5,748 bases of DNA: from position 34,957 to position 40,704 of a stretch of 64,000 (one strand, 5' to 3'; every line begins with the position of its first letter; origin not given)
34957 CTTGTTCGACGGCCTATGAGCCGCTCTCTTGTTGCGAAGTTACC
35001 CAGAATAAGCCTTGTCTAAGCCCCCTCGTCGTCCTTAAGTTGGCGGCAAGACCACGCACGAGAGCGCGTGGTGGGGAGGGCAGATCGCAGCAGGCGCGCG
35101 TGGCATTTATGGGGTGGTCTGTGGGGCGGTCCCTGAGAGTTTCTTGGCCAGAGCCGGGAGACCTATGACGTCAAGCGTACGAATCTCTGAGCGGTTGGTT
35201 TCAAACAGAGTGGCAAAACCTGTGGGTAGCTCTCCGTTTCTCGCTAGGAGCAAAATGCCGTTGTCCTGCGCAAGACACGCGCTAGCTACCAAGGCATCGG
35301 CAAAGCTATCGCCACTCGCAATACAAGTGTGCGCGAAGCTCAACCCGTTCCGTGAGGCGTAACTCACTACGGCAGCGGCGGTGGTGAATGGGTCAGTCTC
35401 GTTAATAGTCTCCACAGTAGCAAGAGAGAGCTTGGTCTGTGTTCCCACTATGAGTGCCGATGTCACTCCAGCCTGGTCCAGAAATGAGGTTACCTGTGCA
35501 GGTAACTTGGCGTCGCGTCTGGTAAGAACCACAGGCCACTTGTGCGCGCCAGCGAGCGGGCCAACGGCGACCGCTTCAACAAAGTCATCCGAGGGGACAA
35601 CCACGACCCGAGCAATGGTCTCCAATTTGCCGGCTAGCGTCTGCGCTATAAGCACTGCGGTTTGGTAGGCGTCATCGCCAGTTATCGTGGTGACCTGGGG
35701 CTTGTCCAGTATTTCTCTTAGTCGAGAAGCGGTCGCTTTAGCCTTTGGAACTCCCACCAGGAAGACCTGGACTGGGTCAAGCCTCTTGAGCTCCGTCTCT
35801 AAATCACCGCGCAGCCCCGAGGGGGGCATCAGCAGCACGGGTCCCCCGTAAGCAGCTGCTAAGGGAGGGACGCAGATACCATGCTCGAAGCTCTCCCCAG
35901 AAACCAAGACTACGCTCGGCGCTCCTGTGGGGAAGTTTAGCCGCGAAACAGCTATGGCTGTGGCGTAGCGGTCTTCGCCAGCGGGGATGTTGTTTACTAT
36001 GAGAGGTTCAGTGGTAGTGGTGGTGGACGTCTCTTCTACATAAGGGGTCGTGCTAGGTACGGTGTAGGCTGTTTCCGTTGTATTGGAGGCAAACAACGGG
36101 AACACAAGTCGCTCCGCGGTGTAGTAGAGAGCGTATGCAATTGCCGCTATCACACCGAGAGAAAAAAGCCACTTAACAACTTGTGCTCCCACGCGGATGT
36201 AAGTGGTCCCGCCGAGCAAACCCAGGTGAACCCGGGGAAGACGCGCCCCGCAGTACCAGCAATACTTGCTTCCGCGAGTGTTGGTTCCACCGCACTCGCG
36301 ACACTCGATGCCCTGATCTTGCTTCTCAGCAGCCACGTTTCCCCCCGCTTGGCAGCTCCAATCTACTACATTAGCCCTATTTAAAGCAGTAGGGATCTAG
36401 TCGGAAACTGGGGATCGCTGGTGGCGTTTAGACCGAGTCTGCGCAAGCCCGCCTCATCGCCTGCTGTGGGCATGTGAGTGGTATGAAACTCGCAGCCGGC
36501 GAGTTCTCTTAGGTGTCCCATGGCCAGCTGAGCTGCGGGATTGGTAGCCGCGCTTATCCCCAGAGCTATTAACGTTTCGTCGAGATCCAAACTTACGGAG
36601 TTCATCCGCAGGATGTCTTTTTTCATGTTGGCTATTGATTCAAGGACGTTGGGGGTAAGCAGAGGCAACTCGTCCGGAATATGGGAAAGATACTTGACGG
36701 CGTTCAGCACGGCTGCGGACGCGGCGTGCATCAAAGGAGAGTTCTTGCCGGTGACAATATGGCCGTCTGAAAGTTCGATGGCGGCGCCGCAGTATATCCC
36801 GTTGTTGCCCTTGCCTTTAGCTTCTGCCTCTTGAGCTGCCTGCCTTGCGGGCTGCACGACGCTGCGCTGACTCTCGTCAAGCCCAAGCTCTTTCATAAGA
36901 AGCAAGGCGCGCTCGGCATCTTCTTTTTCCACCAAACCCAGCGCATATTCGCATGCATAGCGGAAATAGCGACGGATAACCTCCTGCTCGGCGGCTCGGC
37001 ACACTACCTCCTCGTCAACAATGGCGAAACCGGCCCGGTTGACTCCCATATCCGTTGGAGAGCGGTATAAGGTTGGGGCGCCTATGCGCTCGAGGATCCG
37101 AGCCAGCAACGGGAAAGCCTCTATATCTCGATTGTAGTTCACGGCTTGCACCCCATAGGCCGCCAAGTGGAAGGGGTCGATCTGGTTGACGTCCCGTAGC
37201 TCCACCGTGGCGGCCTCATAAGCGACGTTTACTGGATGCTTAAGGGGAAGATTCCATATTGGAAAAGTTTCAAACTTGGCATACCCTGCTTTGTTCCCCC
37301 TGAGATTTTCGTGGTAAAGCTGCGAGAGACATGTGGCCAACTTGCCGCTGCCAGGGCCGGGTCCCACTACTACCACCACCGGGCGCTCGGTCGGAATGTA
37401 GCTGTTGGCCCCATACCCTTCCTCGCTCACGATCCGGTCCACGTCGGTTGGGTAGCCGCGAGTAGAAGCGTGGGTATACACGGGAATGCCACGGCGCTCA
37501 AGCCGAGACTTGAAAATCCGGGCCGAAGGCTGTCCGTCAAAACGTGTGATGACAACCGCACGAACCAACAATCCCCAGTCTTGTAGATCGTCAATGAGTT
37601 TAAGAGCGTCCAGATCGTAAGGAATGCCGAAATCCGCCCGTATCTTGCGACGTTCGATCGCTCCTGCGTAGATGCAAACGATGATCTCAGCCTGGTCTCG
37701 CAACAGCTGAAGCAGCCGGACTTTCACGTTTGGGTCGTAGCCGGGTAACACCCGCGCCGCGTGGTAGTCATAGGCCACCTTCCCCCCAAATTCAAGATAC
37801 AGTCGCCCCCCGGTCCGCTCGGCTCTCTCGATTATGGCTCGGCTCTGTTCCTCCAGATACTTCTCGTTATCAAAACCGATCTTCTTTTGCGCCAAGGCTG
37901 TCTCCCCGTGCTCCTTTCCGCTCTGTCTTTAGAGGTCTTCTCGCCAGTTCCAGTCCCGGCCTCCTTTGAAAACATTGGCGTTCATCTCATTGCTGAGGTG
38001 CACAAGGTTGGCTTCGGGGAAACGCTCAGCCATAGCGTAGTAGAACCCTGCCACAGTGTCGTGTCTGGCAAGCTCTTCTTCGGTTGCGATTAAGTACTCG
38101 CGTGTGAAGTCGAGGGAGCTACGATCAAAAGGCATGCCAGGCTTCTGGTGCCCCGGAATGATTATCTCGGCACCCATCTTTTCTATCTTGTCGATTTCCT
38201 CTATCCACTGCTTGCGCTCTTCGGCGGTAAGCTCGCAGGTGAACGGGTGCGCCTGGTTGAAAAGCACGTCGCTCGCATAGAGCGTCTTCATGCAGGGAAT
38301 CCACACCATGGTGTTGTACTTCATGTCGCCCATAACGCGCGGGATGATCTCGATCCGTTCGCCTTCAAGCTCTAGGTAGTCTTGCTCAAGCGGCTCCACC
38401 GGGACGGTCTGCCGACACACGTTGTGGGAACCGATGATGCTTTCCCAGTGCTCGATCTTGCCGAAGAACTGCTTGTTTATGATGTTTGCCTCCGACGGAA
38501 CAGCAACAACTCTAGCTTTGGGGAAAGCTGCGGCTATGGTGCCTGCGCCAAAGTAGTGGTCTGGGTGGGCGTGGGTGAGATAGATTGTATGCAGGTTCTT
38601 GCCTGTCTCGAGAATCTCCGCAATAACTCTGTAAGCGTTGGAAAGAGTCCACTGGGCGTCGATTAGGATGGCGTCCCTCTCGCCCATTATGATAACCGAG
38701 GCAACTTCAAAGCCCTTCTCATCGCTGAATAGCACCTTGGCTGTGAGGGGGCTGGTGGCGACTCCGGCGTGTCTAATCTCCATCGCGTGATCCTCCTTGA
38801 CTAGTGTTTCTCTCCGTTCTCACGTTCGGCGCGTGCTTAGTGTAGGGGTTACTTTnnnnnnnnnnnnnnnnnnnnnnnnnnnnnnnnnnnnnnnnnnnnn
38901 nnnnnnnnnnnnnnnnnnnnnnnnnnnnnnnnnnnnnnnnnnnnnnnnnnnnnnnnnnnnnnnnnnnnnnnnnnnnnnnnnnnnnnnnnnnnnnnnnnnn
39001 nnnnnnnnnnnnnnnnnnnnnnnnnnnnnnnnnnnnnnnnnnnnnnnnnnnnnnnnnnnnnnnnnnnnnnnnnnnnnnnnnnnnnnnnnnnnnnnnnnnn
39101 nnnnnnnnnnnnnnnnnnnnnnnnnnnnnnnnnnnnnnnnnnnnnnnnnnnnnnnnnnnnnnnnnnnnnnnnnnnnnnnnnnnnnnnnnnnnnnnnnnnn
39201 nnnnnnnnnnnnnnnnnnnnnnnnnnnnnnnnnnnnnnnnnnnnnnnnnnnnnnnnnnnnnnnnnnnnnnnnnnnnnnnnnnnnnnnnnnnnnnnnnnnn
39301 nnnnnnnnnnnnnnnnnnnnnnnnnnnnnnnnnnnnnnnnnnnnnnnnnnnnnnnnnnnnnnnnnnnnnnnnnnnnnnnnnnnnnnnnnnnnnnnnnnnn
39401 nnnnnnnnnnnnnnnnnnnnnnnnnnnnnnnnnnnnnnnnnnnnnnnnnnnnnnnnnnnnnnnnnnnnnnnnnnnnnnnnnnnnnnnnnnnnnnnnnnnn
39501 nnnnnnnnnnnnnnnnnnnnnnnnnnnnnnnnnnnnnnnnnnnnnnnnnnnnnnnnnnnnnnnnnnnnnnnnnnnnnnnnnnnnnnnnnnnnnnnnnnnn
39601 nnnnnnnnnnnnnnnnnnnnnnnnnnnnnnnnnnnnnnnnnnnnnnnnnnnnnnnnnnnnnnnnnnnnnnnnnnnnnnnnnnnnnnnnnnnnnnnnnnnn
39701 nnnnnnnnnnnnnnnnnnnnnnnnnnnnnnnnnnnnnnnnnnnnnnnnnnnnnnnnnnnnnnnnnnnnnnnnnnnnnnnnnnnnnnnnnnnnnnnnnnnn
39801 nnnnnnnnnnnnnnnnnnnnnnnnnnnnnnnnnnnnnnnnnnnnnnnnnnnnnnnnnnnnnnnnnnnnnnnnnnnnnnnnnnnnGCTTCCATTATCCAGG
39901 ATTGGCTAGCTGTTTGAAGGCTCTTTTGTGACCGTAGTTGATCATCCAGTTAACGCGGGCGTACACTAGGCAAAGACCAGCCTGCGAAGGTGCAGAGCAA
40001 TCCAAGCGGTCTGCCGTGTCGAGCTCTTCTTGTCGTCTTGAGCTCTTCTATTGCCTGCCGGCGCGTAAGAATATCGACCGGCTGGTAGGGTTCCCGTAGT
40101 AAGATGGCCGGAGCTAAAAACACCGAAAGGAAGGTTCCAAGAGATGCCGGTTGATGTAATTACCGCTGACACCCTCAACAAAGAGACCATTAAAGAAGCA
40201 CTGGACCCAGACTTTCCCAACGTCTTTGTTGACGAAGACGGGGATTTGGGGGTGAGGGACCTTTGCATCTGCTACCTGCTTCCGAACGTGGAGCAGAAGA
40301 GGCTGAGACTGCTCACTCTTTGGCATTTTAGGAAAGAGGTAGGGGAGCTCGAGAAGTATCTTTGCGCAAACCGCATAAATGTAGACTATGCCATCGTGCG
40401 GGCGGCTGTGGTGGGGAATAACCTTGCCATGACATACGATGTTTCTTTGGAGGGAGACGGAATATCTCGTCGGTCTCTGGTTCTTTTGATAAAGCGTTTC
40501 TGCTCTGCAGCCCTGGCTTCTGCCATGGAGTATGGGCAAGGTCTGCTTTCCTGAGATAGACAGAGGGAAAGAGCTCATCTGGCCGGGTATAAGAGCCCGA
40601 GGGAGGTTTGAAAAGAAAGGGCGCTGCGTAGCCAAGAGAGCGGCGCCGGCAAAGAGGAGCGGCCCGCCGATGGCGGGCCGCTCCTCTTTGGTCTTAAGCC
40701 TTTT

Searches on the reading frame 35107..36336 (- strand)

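Call 6: search_protein_families(library=pfam, proteins=[window:35107-36336:-])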
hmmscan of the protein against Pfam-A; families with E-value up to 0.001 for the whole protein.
window:35107-36336:- (409 aa): 2 families
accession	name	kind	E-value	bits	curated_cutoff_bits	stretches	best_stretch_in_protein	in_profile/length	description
PF04122.17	CW_binding_2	-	7e-28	97.4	24.9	3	218-304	2-69/73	Cell wall binding domain 2 (CWB2)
PF24463.1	DUF7577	-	0.00012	22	28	1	9-34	2-27/27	Domain of unknown function (DUF7577)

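Call 7: search_protein_families(library=ncbifam, proteins=[window:35107-36336:-])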
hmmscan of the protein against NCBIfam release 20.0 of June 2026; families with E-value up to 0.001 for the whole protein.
window:35107-36336:- (409 aa): 1 family
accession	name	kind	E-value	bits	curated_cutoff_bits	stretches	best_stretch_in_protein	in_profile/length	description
NF033435.1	S-layer_Clost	equivalog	1.2e-06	27.6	650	1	119-311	388-598/728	S-layer protein SlpA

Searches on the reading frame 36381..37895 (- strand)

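Call 6: search_protein_families(library=pfam, proteins=[window:36381-37895:-])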
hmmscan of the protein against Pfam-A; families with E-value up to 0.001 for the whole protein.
window:36381-37895:- (504 aa): 2 families
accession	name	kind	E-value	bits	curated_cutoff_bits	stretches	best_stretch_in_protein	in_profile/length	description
PF08903.17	DUF1846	-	6.1e-161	535.2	27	1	6-337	1-332/333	Domain of unknown function DUF1846, N-terminal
PF20921.3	DUF1846_C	-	3.3e-52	176.7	27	1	343-502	2-152/153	Domain of unknown function DUF1846, C-terminal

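Call 7: search_protein_families(library=ncbifam, proteins=[window:36381-37895:-])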
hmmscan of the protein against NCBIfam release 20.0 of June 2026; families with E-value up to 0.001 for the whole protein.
window:36381-37895:- (504 aa): 1 family
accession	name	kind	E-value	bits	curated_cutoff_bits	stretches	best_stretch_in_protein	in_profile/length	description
NF010184.0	PRK13663.1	equivalog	3.6e-220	731.7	631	1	4-502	2-491/494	hypothetical protein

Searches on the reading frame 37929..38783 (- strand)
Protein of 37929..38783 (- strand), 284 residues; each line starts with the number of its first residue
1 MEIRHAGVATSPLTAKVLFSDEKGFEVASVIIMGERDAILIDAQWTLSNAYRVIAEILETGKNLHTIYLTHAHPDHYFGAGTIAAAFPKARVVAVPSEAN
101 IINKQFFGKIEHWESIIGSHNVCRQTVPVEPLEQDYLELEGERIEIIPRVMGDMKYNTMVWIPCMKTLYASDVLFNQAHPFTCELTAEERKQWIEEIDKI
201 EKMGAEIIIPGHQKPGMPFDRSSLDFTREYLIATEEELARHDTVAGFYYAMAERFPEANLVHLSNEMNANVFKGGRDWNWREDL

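Call 6: search_protein_families(library=pfam, proteins=[window:37929-38783:-])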
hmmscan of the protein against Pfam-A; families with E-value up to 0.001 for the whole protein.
window:37929-38783:- (284 aa): 3 families
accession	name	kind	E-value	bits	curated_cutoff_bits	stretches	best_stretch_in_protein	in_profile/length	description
PF00753.33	Lactamase_B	-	1.9e-15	57.7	22.7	1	27-212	6-196/196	Metallo-beta-lactamase superfamily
PF12706.13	Lactamase_B_2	-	0.00013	22.1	27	1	39-96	3-64/200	Beta-lactamase superfamily domain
PF19583.5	ODP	-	0.00018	21.9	27.2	1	28-197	4-160/194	ODP family beta lactamase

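Call 7: search_protein_families(library=ncbifam, proteins=[window:37929-38783:-])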
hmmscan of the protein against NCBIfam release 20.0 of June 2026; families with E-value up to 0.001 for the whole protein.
window:37929-38783:- (284 aa): 18 families
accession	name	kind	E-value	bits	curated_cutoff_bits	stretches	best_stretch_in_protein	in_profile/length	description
NF040580.1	MBL_fold_Vmh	equivalog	7.3e-49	166.6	430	1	9-278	21-286/286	Vmh family MBL fold metallo-hydrolase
TIGR04558.1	SoxH_rel_PQQ_1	hypoth_equivalog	4.6e-20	71.9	300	1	27-240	34-239/285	quinoprotein relay system zinc metallohydrolase 1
TIGR04559.1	SoxH_rel_PQQ_2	hypoth_equivalog_domain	2.2e-14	53.6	280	1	30-237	33-236/283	quinoprotein relay system zinc metallohydrolase 2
NF033088.2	bla_subclass_B1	equivalog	1.5e-09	37.8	200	1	23-227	27-212/217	subclass B1 metallo-beta-lactamase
NF012229.1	bla_class_B_core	domain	6e-08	33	100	1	28-106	16-92/139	metallo-beta-lactamase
NF012145.1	blaDIM_SIM_IMP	exception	7.9e-07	29.1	288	0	135-229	115-205/209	DIM/SIM/IMP family subclass B1 metallo-beta-lactamase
NF038103.1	blaGMB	exception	1.6e-06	27.4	580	1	133-218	165-249/270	GMB family subclass B1 metallo-beta-lactamase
TIGR03413.1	GSH_gloB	equivalog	4.7e-06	26.2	200.8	1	37-98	21-77/248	hydroxyacylglutathione hydrolase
NF033582.2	blaALI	exception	4.8e-06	26.6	450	0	27-77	58-108/245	ALI family subclass B1 metallo-beta-lactamase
NF012100.0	blaVIM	exception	6.6e-05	22.4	500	0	156-216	182-244/266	VIM family subclass B1 metallo-beta-lactamase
NF033105.1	bla_subclass_B3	equivalog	6.8e-05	22.3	240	1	26-103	22-100/257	subclass B3 metallo-beta-lactamase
NF012137.0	bla_xUS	exception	8.5e-05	22.1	400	0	139-214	143-220/246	MUS/TUS/MOC family subclass B1 metallo-beta-lactamase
NF000442.2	blaTUS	exception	0.00038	20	550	0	33-213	55-219/248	TUS family subclass B1 metallo-beta-lactamase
NF033584.1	blaPST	exception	0.00048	19.5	525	0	31-234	56-238/242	PST family subclass B1 metallo-beta-lactamase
NF053820.1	MBLfold_Strvi7410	exception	0.00058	19.4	525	0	31-115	28-115/343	Strvi_7410 family MBL fold metallo-hydrolase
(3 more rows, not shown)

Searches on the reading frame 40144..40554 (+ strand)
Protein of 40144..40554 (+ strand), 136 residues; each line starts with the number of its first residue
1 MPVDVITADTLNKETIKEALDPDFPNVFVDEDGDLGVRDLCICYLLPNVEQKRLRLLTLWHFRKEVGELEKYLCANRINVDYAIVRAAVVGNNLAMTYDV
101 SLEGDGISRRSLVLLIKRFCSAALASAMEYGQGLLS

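Call 30: search_protein_families(library=pfam, proteins=[window:40144-40554:+], max_evalue=0.01)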
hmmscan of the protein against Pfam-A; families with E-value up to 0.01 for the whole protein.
window:40144-40554:+ (136 aa): 1 family
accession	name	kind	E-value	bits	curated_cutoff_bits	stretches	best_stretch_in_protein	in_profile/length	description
PF10722.14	YbjN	-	7.9e-05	23.3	22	1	40-123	33-117/126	Putative bacterial sensory transduction regulator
